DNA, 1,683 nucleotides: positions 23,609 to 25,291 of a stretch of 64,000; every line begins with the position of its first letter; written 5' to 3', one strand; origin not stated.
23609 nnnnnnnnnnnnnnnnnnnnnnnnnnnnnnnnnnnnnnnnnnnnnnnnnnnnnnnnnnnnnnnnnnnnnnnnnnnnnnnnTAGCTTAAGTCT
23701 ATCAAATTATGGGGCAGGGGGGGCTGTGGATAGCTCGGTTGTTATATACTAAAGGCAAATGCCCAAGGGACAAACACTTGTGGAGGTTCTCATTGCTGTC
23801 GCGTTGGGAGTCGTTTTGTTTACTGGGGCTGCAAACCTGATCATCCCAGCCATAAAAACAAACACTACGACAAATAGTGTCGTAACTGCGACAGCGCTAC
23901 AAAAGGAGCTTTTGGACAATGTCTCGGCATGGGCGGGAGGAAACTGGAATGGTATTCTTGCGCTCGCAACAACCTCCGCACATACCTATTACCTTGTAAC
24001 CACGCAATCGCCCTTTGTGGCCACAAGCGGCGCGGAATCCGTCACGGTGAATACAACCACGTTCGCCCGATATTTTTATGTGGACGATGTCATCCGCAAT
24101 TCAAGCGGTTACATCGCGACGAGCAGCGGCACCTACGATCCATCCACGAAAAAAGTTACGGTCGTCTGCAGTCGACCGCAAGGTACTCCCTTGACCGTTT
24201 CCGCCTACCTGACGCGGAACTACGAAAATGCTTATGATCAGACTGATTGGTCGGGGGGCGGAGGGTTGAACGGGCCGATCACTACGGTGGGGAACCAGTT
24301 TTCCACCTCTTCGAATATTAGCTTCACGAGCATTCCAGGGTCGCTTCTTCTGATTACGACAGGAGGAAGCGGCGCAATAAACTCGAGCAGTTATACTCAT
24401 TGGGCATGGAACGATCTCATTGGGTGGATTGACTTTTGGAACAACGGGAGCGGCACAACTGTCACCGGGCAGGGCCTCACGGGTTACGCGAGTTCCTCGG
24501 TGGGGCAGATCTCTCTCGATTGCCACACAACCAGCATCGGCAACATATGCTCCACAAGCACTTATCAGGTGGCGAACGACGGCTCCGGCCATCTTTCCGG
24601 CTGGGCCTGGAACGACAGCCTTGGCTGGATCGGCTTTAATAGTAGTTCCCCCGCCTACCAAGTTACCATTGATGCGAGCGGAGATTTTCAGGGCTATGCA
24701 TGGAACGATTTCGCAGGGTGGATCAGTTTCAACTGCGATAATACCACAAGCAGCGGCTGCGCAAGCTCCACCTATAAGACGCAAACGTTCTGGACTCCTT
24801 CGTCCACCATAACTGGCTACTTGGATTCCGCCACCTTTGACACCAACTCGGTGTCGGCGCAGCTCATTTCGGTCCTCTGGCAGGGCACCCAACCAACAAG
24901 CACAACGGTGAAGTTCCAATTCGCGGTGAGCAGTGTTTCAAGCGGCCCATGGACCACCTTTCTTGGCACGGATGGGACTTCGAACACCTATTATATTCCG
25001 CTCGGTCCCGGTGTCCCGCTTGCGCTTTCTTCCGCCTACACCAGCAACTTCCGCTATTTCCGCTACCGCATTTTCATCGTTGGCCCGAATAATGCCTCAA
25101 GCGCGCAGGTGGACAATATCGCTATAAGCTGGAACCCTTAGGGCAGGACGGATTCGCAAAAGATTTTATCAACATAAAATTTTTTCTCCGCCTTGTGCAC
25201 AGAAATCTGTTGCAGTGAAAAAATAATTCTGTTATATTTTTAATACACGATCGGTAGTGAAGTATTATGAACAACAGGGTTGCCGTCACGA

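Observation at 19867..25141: Surface-protein island: operon of FN3/Ca-binding protein, small membrane protein, LRR protein and tail-fibre-like repeat protein, divergent from a giant type IV pilin-like gene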

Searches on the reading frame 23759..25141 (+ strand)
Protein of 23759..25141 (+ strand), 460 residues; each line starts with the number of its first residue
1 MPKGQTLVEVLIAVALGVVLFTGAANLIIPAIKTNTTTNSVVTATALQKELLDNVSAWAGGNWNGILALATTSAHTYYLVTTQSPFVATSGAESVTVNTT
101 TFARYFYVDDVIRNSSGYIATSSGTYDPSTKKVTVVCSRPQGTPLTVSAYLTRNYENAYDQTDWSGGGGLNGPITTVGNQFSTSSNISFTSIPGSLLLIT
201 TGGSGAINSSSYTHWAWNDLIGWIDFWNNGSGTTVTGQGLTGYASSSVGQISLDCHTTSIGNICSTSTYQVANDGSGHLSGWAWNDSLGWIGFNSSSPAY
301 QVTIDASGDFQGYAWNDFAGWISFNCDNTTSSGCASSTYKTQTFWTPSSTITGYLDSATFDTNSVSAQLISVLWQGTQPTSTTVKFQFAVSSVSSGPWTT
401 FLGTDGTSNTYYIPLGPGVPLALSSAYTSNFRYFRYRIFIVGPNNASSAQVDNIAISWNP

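Call 3: search_protein_families(library=pfam, proteins=[window:23759-25141:+], max_evalue=0.1)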
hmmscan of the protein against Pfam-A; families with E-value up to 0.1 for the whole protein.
window:23759-25141:+ (460 aa): 1 family
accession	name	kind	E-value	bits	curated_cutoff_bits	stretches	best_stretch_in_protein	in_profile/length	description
PF07963.17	N_methyl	-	0.00013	21.8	21.2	1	3-24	5-26/27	Prokaryotic N-terminal methylation motif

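Call 4: search_protein_families(library=ncbifam, proteins=[window:23759-25141:+], max_evalue=0.1)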
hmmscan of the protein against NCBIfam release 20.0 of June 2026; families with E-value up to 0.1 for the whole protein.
window:23759-25141:+ (460 aa): 3 families
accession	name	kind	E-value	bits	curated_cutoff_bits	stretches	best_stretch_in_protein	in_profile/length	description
NF007848.0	PRK10557.1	equivalog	0.0013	18.1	120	1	3-51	11-56/192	prepilin peptidase-dependent protein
TIGR02523.1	type_IV_pilV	equivalog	0.0037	17.7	52.2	1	3-89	2-87/139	type IV pilus modification protein PilV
TIGR02532.1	IV_pilin_GFxxxE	domain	0.013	15.3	16.3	1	6-24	5-23/24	prepilin-type N-terminal cleavage/methylation domain-containing protein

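Call 9: find_homologous_proteins(query=window:23759-25141:+, max_evalue=0.001)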
Query window:23759-25141:+ (460 aa): 609 proteins with E <= 0.001 among 8000 candidates; the best 120 are listed.
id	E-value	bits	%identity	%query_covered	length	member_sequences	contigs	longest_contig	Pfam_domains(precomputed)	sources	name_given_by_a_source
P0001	3.4e-298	1007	99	100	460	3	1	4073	-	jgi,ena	-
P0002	3.1e-177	608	61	100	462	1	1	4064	PF07963.18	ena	-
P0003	2.4e-174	599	62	98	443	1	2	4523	-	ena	-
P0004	3.0e-173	595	60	100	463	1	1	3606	-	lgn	-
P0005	1.9e-156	540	58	100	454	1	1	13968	PF07963.18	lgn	-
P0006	7.2e-156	538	58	99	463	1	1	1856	PF07963.18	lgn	-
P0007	1.1e-151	524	57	100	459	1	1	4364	-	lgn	-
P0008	3.3e-136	473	52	100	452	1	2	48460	PF07963.18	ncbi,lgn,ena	-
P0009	6.3e-135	469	52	100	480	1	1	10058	PF07963.18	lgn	-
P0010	4.9e-133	462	52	100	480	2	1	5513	-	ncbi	-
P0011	6.0e-108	380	51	38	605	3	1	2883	-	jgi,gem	-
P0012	1.2e-98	349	43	100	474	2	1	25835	-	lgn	-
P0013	1.2e-98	349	42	100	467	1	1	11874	-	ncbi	-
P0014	2.9e-98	348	40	74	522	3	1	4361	-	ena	-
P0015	2.4e-97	345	41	99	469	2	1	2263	-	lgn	-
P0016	7.0e-96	340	40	100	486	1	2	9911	PF07963.18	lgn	-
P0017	4.3e-95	337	41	99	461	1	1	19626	PF07963.18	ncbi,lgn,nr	ncbi:MAG: prepilin-type N-terminal cleavage/methylation domain-containing protein [Candidatus Harris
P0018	6.2e-95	337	42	99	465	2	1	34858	-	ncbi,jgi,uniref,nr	ncbi:MAG: hypothetical protein COU09_01660 [Candidatus Harrisonbacteria bacterium CG10_big_fil_rev_8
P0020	2.8e-94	335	42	99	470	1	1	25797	PF07963.18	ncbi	ncbi:MAG: prepilin-type N-terminal cleavage/methylation domain-containing protein [Candidatus Paceib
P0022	1.7e-91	326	41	99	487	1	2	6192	PF07963.18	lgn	-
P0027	4.0e-86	308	47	75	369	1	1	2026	PF07963.18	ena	-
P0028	4.5e-85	304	39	99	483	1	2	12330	PF07963.18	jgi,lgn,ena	-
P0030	2.1e-84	302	44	75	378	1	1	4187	PF07963.18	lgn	-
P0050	6.7e-78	281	44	75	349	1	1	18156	PF07963.18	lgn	-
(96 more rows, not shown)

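Call 10: find_encoding_contigs(protein=P0008, flank=10000, max_places=2)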
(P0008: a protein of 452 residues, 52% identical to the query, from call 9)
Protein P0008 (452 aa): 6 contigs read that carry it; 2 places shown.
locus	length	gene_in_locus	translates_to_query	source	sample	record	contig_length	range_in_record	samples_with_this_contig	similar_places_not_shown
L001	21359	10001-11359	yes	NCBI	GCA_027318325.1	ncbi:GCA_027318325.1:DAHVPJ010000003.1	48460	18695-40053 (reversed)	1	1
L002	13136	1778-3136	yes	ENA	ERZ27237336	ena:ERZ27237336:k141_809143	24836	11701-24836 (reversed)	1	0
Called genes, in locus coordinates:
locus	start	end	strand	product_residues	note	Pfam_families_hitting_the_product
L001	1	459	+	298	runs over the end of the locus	PF02915:Rubrerythrin (weak), PF01988:VIT1 (faint)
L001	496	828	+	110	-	PF01329:Pterin_4a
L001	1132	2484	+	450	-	-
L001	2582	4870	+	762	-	PF03477:ATP-cone, PF17975:RNR_Alpha, PF21995:RNR-II_ins_dom (faint), PF02867:Ribonuc_red_lgC (faint)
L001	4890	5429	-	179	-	PF09900:DUF2127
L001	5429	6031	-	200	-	PF04191:PEMT, PF04140:ICMT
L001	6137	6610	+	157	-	PF01569:PAP2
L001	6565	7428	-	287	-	PF00950:ABC-3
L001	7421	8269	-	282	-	PF00005:ABC_tran, PF13304:AAA_21 (faint)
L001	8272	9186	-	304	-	PF01297:ZnuA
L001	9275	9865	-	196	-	PF13473:Cupredoxin_1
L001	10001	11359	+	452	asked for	PF07963:N_methyl (weak)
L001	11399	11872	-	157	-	-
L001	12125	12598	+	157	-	-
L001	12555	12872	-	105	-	PF02130:YbeY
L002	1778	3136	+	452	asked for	PF07963:N_methyl (weak)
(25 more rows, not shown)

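Call 11: find_encoding_contigs(protein=P0018, flank=10000, max_places=2)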
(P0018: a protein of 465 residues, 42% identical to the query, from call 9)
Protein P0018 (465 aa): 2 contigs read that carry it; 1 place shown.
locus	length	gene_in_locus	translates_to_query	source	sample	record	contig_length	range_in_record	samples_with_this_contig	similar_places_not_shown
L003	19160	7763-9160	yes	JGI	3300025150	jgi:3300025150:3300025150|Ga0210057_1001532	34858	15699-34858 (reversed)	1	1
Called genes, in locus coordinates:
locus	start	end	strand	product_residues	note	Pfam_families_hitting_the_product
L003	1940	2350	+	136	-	PF00072:Response_reg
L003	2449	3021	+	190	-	PF07963:N_methyl (weak)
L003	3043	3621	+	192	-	PF07963:N_methyl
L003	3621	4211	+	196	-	-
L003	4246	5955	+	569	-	PF05157:MshEN, PF00437:T2SSE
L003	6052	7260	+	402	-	PF28597:T2SSF_N (weak), PF00482:T2SSF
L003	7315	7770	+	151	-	-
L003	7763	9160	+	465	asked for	-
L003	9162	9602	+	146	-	-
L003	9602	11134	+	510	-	PF11104:PilM_2 (weak)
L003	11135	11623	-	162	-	PF01195:Pept_tRNA_hydro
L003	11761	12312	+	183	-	PF10502:Peptidase_S26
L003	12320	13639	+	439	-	PF13393:tRNA-synt_His, PF00587:tRNA-synt_2b, PF03129:HGTP_anticodon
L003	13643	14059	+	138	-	PF11969:DcpS_C, PF01230:HIT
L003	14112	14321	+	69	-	-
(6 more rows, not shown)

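Call 13: find_encoding_contigs(protein=P0005, flank=10000, max_places=2)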
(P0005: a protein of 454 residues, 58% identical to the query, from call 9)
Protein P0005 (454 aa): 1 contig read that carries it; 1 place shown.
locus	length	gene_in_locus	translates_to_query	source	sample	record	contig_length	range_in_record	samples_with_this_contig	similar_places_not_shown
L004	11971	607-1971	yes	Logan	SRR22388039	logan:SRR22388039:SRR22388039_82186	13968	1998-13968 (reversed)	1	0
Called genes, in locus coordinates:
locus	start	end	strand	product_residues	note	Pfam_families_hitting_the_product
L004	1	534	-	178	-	?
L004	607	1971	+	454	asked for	PF07963:N_methyl (weak)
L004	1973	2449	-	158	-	-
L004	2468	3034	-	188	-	PF13473:Cupredoxin_1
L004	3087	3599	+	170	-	-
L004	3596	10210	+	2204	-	PF00041:fn3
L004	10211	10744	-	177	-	-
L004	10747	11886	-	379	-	-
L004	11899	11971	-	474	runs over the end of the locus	PF13632:Glyco_trans_2_3 (weak)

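Call 23: search_solved_structures(query=A1, max_evalue=1, show_alignments=2)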
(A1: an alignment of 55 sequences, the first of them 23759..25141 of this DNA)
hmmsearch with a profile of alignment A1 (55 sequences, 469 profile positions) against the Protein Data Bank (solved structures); distinct sequences matched with E-value up to 1: 0.

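Call 29: predict_structure(alignment_id=A1)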
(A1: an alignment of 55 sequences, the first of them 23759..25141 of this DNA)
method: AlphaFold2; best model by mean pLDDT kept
length: 460 residues; sequences in the alignment: 55
mean_pLDDT: 88.9   pTM: 0.57
mean pLDDT of the five models: 88.9, 88.5, 84.1, 83.9, 76.3
residues with pLDDT >= 90: 289; 70-90: 137; 50-70: 27; < 50: 7
segments of 3 or more residues with pLDDT < 50: 1-5
pLDDT, mean of each block of 10 residues (from residue 1): 55 75 58 75 93 89 90 97 90 97 98 87 88 97 95 81 95 91 93 87 72 90 91 89 94 92 93 90 95 93 92 95 89 78 80 95 93 95 96 90 96 93 91 97 84 94
secondary structure, 60 per line:
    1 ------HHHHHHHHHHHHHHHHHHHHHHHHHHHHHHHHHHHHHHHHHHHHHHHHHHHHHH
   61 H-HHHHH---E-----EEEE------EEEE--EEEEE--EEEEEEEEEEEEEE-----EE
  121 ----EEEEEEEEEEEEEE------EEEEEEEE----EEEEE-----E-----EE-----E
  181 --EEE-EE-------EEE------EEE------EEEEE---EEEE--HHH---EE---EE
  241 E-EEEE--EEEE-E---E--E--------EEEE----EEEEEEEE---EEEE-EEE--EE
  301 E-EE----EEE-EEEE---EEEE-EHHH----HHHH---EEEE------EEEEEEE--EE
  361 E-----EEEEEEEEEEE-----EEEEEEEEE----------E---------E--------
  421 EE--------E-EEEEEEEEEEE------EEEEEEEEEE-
elements in order: H7-61 H63-67 E77-80 E87-90 E93-97 E100-113 E125-138 E145-152 E157-161 E183-185 E196-198 E205-207 E214-218 E222-225 E239-241 E243-246 E249-252 E270-273 E278-285 E289-292 E294-296 E299-301 E309-311 E313-316 E320-323 H333-336 E340-343 E350-356 E359-361 E367-377 E383-391 E433-443 E450-459

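Call 32: fold_search(model_id=the predicted structure, library=pdb)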
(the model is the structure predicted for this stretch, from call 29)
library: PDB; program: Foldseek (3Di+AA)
matches with E <= 10: 949; with E <= 0.001: 6
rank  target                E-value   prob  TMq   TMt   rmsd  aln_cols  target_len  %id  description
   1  8eap_D                8.2e-06  0.97  0.18  0.17  36.2       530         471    8  Cryo-EM structure of the in-situ gp10-gp26 from bacteriophage P22 (released 2023-09-06)
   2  9nwi_Y                2.5e-05  0.82  0.14  0.13  36.3       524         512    8  Pseudomonas phage Pa223 tail (C6 symmetry) (released 2025-08-06)
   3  8u10_1                2.6e-05  0.90  0.16  0.15  35.9       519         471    9  In situ cryo-EM structure of bacteriophage P22 gp1:gp4:gp5:gp10:gp9 N-term complex in conformation 1 at 3.2A resolutio (released 2023-11-22)
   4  7sg7_S                5.8e-05  0.72  0.14  0.14  37.0       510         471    9  In situ cryo-EM structure of bacteriophage Sf6 gp8:gp14N complex at 2.8 A resolution (released 2022-11-09)
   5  9vyg_M                8.0e-05  0.80  0.16  0.16  33.7       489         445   10  Cyanopodophage Pan3 tail complex (released 2025-11-26)
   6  9jg6_a                1.2e-04  0.84  0.16  0.15  35.5       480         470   10  The tail-complex structure of phage P22 (released 2025-02-26)
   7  2c26                  1.8e-03  0.85  0.20  0.31  16.9       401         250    9  Structural basis for the promiscuous specificity of the carbohydrate- binding modules from the beta-sandwich super famil (released 2005-10-18)
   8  6e57_A                2.5e-03  0.08  0.08  0.08  32.5       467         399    9  Bacteroides ovatus mixed-linkage glucan utilization locus (MLGUL) SGBP-B in complex with mixed-linkage heptasaccharide (released 2019-05-29)
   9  7vrp_F                2.6e-03  0.16  0.12  0.13  34.0       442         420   10  Structure of infectious bursal disease virus Gx strain (released 2022-03-30)
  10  7vrp_C                2.9e-03  0.18  0.12  0.13  33.6       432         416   10  Structure of infectious bursal disease virus Gx strain (released 2022-03-30)
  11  6e57_D                3.1e-03  0.08  0.08  0.08  32.9       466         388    9  Bacteroides ovatus mixed-linkage glucan utilization locus (MLGUL) SGBP-B in complex with mixed-linkage heptasaccharide (released 2019-05-29)
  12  7k44                  3.8e-03  0.15  0.12  0.14  27.4       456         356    7  SGBP-B from a complex xyloglucan utilization locus in Bacteroides uniformis (released 2021-09-29)
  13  9ug5_C                4.2e-03  0.11  0.10  0.09  27.9       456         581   10  Crystal structure of HA3 from Clostridium botulinum type B with alpha2,3-sialyllactose (released 2025-11-05)
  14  9eui_Q                5.2e-03  0.41  0.19  0.11  20.9       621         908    8  Cryo-EM structure of Staphylococcus aureus bacteriophage phi812 baseplate in the post-contraction state - complete (released 2025-04-09)
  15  7vrp_I                6.5e-03  0.12  0.11  0.12  34.7       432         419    9  Structure of infectious bursal disease virus Gx strain (released 2022-03-30)
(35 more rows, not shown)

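Call 44: find_related_loci(query=A1, collection=genome_contigs, flank=10000)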
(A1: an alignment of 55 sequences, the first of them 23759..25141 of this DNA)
Query A1 (460 aa) in genome_contigs; peptide patterns used: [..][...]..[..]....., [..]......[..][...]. (x = any residue, [..] = any of these).
600 stretches matched a pattern (row limit reached: there are more); 441 encode a relative of the query (tblastn E <= 1e-3); the best 80 are kept; 80 distinct loci.
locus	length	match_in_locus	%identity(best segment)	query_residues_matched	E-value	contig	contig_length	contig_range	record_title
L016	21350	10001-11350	51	1-458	3e-131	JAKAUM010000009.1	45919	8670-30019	MAG: bacterium isolate YP3.bin32 NODE_997_length_45919_cov_6.82901, whole genome shotgun sequence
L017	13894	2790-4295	45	4-460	9e-124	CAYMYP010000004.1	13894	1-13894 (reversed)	MAG TPA_asm: uncultured Candidatus Saccharibacteria bacterium isolate binchicken_co30_102 genome assembly, contig: NODE_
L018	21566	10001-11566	43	3-460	3e-115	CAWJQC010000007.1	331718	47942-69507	MAG: uncultured bacterium isolate MFD03726.bin.1.80 genome assembly, contig: contig_57801, whole genome shotgun sequence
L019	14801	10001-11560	40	4-460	3e-105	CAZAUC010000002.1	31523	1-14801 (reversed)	MAG TPA_asm: uncultured Candidatus Saccharibacteria bacterium isolate SRP214966_co6_158 genome assembly, contig: NODE_69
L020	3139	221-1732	41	4-458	2e-104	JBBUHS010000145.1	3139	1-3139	MAG: Patescibacteria group bacterium isolate H41-bin141_1 H41_bin141_1_000000000145, whole genome shotgun sequence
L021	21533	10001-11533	43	1-460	2e-111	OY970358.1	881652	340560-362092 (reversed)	MAG: uncultured bacterium isolate MFD00082.bin.c.7 genome assembly, chromosome: 1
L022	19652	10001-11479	41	3-460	2e-98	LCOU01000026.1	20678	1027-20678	MAG: Parcubacteria group bacterium GW2011_GWA2_47_8b UY12_C0026, whole genome shotgun sequence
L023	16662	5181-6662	40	3-460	2e-98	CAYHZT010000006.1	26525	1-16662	MAG TPA_asm: uncultured Candidatus Saccharibacteria bacterium isolate ERP119705_co1_1093 genome assembly, contig: NODE_1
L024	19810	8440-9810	42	4-460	1e-97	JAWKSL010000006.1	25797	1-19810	MAG: Candidatus Paceibacterota bacterium isolate ABC2.124 ABC2.124.fa-6, whole genome shotgun sequence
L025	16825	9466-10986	40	3-460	2e-95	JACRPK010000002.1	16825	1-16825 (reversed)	MAG: Candidatus Wolfebacteria bacterium isolate NC_groundwater_1985_Pr3_S-0.2um_36_7 scaffold_92707, whole genome shotgu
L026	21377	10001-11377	43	4-460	6e-95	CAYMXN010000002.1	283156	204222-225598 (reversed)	MAG TPA_asm: uncultured Candidatus Saccharibacteria bacterium isolate SRP292972_co3_20 genome assembly, contig: NODE_53_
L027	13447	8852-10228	41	4-460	6e-93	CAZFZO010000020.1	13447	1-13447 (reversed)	MAG TPA_asm: uncultured Candidatus Saccharibacteria bacterium isolate SRP278252_co1_151 genome assembly, contig: NODE_81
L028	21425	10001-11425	39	4-458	1e-92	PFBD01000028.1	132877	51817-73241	MAG: Candidatus Harrisonbacteria bacterium CG10_big_fil_rev_8_21_14_0_10_49_15 CG10_8_21_14_0.10_scaffold_332_c, whole g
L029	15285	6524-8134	39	3-460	2e-100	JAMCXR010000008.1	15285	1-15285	MAG: Patescibacteria group bacterium isolate FK_Sedi_B_Bin.401 NODE_14696_length_15285_cov_6.82623, whole genome shotgun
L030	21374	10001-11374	38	3-440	3e-88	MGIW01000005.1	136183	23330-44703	MAG: Candidatus Wolfebacteria bacterium RIFOXYD12_FULL_48_21 rifoxyd3_full_scaffold_64, whole genome shotgun sequence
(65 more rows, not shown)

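Call 59: search_protein_families(library=phrogs, proteins=[window:23759-25141:+], max_evalue=0.01)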
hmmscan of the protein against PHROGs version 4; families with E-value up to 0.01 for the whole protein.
window:23759-25141:+ (460 aa): 0 families

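Call 62: fold_search(model_id=the predicted structure, library=viral)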
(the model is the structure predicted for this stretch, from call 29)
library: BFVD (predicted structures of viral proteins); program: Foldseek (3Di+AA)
matches with E <= 10: 1353; with E <= 0.001: 47
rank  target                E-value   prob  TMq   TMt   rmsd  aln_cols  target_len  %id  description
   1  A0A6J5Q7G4            7.5e-08  1.00  0.26  0.18  21.1       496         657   11  Uncharacterized protein [uncultured Caudovirales phage]
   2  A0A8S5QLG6            1.7e-07  1.00  0.16  0.15  37.1       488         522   10  Stabilization protein [Podoviridae sp. ctdRZ1]
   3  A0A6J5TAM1            2.1e-07  1.00  0.18  0.18  34.7       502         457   10  Bacteriophage P22, Gp10, DNA-stabilising [uncultured Caudovirales phage]
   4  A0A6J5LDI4            8.2e-07  1.00  0.18  0.13  34.9       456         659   10  Uncharacterized protein [uncultured Caudovirales phage]
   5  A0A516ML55            9.1e-07  0.99  0.17  0.09  32.0       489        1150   10  (no name in the UniProt tables at hand)
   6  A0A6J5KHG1            1.1e-06  0.99  0.18  0.16  36.1       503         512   10  Bacteriophage P22, Gp10, DNA-stabilising [uncultured Caudovirales phage]
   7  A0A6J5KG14            1.8e-06  1.00  0.18  0.18  35.9       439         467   11  Bacteriophage P22, Gp10, DNA-stabilising [uncultured Caudovirales phage]
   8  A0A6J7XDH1            2.8e-06  0.97  0.15  0.14  33.6       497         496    9  Bacteriophage P22, Gp10, DNA-stabilising [uncultured Caudovirales phage]
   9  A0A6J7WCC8            3.6e-06  0.97  0.16  0.14  38.0       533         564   10  Uncharacterized protein [uncultured Caudovirales phage]
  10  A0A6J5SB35            3.8e-06  0.99  0.19  0.16  37.1       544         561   10  Bacteriophage P22, Gp10, DNA-stabilising [uncultured Caudovirales phage]
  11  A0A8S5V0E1            1.2e-05  0.77  0.13  0.07  33.9       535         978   10  Uncharacterized protein [Podoviridae sp. ctJDl18]
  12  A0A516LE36            1.3e-05  0.97  0.17  0.12  34.9       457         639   11  (no name in the UniProt tables at hand)
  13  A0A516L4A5            2.1e-05  0.96  0.18  0.11  31.8       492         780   10  (no name in the UniProt tables at hand)
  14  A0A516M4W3            2.7e-05  0.90  0.16  0.09  37.8       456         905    8  (no name in the UniProt tables at hand)
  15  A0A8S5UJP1            3.0e-05  0.87  0.16  0.11  35.3       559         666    8  Uncharacterized protein [Podoviridae sp. ct9A73]
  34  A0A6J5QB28            3.6e-04  0.77  0.17  0.13  35.0       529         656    8  Bacteriophage P22, Gp10, DNA-stabilising [uncultured Caudovirales phage]
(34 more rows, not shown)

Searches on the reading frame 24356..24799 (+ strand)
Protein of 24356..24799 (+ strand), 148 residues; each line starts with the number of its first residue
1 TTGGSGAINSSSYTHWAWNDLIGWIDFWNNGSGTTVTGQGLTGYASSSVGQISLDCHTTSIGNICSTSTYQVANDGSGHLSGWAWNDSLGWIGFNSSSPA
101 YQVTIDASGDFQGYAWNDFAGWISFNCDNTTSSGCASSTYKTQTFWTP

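Call 48: search_protein_families(library=pfam, proteins=[window:24356-24799:+], max_evalue=10)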
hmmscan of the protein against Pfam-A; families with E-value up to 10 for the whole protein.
seq(148 aa): 0 families

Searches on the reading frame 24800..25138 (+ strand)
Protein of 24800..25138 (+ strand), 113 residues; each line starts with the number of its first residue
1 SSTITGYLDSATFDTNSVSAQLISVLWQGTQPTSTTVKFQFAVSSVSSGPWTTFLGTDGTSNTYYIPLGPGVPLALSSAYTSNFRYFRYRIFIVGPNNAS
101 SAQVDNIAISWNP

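Call 48: search_protein_families(library=pfam, proteins=[window:24800-25138:+], max_evalue=10)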
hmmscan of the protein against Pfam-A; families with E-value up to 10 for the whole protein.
seq(113 aa): 0 families
